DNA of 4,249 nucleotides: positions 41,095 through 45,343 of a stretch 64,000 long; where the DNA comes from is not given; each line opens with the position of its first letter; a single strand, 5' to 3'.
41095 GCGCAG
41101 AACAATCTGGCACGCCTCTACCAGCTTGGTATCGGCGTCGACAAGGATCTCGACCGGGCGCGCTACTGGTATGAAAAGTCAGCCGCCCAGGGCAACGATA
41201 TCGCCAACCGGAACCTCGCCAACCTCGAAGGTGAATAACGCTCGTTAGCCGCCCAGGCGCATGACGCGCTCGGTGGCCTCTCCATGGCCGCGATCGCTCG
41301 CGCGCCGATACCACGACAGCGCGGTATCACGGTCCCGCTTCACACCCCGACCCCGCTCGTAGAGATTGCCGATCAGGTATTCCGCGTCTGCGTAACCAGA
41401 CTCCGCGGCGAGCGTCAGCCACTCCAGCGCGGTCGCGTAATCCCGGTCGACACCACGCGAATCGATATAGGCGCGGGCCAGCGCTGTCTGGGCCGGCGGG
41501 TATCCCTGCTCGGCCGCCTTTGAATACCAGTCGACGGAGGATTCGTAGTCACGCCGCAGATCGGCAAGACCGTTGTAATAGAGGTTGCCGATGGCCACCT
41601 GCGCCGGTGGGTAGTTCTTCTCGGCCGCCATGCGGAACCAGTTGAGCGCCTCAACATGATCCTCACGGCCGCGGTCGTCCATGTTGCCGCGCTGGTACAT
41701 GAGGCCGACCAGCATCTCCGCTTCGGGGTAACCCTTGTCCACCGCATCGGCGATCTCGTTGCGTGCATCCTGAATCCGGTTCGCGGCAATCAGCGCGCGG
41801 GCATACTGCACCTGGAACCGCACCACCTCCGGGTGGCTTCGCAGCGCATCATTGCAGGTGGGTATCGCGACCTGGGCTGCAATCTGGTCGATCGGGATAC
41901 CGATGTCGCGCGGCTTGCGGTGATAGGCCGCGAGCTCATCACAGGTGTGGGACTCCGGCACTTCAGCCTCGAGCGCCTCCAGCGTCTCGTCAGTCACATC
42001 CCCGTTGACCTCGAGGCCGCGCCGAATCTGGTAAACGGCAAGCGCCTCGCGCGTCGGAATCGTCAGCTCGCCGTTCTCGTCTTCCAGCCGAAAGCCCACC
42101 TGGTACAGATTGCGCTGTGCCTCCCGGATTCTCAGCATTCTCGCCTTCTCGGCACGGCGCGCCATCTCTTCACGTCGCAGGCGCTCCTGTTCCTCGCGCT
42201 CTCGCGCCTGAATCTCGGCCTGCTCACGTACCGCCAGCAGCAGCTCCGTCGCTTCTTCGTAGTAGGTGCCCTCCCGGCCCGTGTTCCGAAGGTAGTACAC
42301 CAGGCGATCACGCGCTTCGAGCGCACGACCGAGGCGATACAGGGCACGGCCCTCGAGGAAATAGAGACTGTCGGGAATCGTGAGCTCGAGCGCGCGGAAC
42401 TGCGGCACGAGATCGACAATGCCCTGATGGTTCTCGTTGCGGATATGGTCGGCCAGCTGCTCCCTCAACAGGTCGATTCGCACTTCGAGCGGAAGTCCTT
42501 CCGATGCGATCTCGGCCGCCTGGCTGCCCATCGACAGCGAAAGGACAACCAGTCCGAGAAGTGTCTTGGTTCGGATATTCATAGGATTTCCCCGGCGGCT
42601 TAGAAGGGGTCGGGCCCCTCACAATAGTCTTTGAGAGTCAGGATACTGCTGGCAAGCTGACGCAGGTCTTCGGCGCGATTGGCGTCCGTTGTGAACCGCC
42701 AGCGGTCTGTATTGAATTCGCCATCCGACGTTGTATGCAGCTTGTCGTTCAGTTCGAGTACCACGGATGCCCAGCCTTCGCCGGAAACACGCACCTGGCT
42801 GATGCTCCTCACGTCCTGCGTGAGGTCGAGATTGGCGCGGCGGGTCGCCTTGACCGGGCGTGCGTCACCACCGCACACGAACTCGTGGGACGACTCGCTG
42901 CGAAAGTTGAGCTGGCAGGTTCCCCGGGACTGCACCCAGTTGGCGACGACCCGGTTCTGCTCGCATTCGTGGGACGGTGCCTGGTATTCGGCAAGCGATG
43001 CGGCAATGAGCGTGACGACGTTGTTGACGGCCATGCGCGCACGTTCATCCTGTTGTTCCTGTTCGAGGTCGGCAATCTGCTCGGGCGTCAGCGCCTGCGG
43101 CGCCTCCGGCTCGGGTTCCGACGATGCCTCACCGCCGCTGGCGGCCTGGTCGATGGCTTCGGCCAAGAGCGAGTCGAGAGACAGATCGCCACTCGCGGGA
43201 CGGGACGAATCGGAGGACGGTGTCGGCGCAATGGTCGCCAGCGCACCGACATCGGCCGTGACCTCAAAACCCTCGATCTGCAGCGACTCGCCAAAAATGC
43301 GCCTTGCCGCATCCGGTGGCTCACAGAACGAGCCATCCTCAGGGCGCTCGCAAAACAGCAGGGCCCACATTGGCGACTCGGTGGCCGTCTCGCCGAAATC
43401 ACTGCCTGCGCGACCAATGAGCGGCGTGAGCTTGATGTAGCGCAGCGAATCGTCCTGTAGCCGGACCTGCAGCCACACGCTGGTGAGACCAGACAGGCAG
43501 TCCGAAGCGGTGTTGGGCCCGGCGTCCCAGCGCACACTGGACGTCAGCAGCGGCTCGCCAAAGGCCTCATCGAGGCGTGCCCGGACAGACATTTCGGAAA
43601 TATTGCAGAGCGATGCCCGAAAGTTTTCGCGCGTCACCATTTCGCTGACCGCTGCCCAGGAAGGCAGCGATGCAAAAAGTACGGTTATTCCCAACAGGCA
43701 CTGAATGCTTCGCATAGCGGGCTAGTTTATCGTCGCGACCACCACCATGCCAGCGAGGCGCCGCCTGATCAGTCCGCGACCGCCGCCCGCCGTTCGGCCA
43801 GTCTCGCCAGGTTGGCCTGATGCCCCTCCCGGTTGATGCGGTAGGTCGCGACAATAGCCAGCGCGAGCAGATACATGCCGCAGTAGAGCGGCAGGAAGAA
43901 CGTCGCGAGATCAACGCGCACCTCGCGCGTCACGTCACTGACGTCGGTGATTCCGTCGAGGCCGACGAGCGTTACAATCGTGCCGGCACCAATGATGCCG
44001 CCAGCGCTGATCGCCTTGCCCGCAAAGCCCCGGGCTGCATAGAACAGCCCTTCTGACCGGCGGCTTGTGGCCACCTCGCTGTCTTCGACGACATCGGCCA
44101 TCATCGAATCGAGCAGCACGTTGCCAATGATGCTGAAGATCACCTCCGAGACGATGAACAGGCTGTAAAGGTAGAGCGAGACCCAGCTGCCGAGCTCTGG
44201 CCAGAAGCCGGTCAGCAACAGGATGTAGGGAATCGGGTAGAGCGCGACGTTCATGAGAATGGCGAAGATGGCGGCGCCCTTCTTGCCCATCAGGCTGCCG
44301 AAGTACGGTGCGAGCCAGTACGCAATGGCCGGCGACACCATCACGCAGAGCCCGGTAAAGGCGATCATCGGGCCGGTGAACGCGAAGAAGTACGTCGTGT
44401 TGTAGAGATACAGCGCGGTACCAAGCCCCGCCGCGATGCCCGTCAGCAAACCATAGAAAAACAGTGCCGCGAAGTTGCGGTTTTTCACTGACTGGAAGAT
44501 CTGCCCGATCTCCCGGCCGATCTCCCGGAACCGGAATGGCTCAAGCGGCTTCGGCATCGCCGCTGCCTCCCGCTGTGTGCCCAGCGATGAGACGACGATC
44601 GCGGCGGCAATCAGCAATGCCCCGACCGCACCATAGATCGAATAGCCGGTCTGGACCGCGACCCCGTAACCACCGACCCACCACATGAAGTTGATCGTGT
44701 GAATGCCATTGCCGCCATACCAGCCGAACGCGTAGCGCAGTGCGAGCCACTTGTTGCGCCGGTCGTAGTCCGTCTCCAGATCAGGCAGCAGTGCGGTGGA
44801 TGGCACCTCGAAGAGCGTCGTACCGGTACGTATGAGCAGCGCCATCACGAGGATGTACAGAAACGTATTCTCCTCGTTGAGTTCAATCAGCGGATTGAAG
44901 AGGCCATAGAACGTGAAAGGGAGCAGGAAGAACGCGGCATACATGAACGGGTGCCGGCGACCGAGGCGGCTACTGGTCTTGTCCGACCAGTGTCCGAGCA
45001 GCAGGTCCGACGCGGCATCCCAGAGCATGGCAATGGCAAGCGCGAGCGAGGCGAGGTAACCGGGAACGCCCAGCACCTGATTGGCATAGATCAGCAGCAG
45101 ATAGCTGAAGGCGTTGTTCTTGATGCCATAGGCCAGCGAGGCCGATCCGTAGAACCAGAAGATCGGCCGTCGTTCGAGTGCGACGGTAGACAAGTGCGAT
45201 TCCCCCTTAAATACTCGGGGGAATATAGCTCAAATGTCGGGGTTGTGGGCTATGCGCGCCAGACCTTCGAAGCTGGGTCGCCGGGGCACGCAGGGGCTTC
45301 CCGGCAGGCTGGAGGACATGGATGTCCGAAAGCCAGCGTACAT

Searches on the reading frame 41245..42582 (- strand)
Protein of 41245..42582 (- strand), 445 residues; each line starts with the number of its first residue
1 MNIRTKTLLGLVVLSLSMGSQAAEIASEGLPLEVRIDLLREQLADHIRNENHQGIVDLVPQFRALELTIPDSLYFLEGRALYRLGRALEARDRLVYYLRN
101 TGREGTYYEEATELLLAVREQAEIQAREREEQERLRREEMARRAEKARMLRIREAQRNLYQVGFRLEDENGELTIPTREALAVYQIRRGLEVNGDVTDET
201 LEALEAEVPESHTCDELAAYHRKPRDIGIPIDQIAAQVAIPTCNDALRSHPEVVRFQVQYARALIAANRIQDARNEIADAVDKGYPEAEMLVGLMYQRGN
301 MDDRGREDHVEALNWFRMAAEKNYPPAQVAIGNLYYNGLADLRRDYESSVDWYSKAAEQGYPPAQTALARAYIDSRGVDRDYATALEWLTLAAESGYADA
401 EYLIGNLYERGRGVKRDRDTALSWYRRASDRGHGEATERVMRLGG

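Call 8: search_protein_families(library=pfam, proteins=[window:41245-42582:-], max_evalue=0.01)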
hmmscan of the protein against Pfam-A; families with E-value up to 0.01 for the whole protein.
window:41245-42582:- (445 aa): 3 families
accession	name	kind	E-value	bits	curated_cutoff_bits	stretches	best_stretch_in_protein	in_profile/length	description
PF08238.18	Sel1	-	1.9e-32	110.9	30.7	4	398-433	1-36/36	Sel1 repeat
PF01471.23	PG_binding_1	-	2.6e-08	34.4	23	1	152-204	5-57/57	Putative peptidoglycan binding domain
PF14559.12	TPR_19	-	0.00025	21.8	25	1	237-285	8-56/68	Tetratricopeptide repeat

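Call 84: search_protein_families(library=ncbifam, proteins=[window:41245-42582:-], max_evalue=0.01)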
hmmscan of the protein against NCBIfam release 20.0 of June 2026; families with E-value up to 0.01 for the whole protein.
window:41245-42582:- (445 aa): 7 families
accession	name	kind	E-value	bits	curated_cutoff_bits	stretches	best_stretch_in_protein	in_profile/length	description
NF033786.1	phenyl_MerG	equivalog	4.6e-18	66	350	2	364-443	67-154/217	phenylmercury resistance protein MerG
NF038194.1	AlgK_TPR_lipo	equivalog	1.4e-10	40.4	700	2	317-438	290-409/448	alginate biosynthesis TPR repeat lipoprotein AlgK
NF047621.1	FlgprotMotXVib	equivalog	6.8e-08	32.2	330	2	276-389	62-171/211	flagellar protein MotX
NF045484.1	TransRegExoR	equivalog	8.7e-05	21.9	450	1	311-435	61-198/267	exopolysaccharide production regulator ExoR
TIGR02869.1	spore_SleB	equivalog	0.00056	19.8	236.5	1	151-213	15-77/201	spore cortex-lytic enzyme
TIGR02917.1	PEP_TPR_lipo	equivalog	0.00097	17.1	312.2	0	237-281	854-898/899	XrtA/PEP-CTERM system TPR-repeat protein PrsT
TIGR03979.1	His_Ser_Rich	equivalog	0.0017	18.4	121.65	1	141-204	125-186/190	His-Xaa-Ser repeat protein HxsA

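Call 92: search_protein_families(library=padloc, proteins=[window:41245-42582:-], max_evalue=0.001)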
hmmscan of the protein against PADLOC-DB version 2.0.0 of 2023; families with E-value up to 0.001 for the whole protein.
window:41245-42582:- (445 aa): 0 families

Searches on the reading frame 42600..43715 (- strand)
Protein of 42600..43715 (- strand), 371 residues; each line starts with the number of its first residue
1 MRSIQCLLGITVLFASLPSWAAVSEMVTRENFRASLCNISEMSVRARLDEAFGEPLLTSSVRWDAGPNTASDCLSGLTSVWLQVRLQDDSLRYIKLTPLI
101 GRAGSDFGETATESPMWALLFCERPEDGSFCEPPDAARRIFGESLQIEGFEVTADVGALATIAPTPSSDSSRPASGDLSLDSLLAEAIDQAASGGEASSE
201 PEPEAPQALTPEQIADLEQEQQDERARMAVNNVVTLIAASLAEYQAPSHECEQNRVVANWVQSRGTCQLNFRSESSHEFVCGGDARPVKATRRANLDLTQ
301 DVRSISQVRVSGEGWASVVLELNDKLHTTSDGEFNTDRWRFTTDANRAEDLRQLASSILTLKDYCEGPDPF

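Call 8: search_protein_families(library=pfam, proteins=[window:42600-43715:-], max_evalue=0.01)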
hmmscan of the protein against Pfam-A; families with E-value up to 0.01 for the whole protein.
window:42600-43715:- (371 aa): 0 families

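Call 29: search_protein_families(library=pfam, proteins=[window:42600-43715:-], max_evalue=10)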
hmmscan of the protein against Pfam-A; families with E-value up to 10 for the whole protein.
window:42600-43715:- (371 aa): 0 families

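Call 41: search_solved_structures(query=window:42600-43715:-, max_evalue=10, show_alignments=1)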
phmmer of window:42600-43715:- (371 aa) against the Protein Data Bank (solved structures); distinct sequences matched with E-value up to 10: 0.

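Call 84: search_protein_families(library=ncbifam, proteins=[window:42600-43715:-], max_evalue=0.01)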
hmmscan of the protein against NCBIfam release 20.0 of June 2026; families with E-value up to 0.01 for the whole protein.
window:42600-43715:- (371 aa): 0 families

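Call 92: search_protein_families(library=padloc, proteins=[window:42600-43715:-], max_evalue=0.001)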
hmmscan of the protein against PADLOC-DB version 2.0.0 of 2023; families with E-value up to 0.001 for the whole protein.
window:42600-43715:- (371 aa): 0 families

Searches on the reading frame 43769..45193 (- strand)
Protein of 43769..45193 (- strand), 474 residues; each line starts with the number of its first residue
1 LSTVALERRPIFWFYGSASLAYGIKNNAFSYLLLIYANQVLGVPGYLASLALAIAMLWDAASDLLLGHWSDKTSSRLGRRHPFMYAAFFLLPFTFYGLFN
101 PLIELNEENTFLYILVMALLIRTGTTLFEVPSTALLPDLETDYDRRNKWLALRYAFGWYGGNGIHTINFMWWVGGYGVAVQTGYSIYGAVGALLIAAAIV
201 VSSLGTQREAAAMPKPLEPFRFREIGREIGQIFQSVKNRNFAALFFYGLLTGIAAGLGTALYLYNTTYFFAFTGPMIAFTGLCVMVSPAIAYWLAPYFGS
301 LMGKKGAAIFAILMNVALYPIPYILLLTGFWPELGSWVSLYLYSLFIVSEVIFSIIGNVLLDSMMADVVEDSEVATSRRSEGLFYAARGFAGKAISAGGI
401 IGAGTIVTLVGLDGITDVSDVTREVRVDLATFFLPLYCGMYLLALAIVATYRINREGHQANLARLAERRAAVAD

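Call 8: search_protein_families(library=pfam, proteins=[window:43769-45193:-], max_evalue=0.01)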
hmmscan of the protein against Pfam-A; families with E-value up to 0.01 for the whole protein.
window:43769-45193:- (474 aa): 2 families
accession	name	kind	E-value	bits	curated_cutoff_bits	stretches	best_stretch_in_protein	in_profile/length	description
PF13347.12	MFS_2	-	8e-65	219.5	27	1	14-455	1-427/427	MFS/sugar transport protein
PF07690.21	MFS_1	-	1.4e-07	31.2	33.4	1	19-370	5-324/347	Major Facilitator Superfamily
